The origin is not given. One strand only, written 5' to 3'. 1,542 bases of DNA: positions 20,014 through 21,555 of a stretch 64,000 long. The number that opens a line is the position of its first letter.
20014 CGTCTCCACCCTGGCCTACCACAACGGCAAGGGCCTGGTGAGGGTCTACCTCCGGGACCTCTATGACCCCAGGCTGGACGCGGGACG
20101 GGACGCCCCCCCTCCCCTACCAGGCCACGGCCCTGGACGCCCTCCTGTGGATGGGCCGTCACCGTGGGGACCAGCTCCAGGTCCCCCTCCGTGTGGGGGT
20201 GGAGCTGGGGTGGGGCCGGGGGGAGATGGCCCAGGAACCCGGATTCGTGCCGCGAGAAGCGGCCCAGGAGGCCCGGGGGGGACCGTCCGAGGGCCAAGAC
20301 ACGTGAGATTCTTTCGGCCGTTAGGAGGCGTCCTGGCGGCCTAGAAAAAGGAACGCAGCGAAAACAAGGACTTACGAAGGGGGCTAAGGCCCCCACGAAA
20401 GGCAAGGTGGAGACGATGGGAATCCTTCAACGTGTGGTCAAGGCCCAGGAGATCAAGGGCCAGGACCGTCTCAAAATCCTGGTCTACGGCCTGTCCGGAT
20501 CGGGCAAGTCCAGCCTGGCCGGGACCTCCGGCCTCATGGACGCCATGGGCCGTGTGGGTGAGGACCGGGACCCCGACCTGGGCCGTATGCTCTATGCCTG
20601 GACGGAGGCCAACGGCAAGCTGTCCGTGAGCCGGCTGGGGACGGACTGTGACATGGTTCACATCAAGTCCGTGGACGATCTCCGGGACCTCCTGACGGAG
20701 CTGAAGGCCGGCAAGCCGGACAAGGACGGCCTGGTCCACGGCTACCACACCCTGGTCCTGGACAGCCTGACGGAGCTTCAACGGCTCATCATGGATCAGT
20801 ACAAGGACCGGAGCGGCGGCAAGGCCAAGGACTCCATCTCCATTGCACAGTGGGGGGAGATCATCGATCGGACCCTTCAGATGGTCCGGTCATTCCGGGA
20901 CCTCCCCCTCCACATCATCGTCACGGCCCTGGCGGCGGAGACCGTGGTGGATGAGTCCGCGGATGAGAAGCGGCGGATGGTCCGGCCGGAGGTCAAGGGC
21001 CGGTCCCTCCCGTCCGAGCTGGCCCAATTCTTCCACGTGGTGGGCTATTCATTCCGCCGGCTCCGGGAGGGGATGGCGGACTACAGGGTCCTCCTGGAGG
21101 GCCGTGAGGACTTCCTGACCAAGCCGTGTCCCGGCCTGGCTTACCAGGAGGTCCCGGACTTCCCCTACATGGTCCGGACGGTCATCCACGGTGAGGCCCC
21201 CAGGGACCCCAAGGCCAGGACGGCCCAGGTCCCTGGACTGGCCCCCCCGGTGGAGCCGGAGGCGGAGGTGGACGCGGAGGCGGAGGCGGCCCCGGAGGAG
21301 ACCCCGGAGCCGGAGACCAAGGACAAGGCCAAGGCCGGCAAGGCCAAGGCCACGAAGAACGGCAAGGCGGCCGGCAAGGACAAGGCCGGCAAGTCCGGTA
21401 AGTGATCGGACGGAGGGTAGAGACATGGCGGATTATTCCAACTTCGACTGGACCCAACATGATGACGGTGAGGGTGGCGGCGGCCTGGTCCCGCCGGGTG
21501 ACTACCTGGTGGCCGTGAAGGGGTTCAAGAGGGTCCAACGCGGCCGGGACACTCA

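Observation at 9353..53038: A ~375-bp diverged, essentially indel-free inverted repeat brackets the 43-kb non-structural block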

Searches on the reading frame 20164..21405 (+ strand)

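Call 53: search_protein_families(library=pfam, proteins=[window:20164-21405:+], max_evalue=0.001)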
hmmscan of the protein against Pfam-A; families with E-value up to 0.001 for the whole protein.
window:20164-21405:+ (413 aa): 1 family
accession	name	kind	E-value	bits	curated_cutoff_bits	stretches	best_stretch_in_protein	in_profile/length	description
PF13479.12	AAA_24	-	6.4e-17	62.5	27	1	103-298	3-170/195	AAA domain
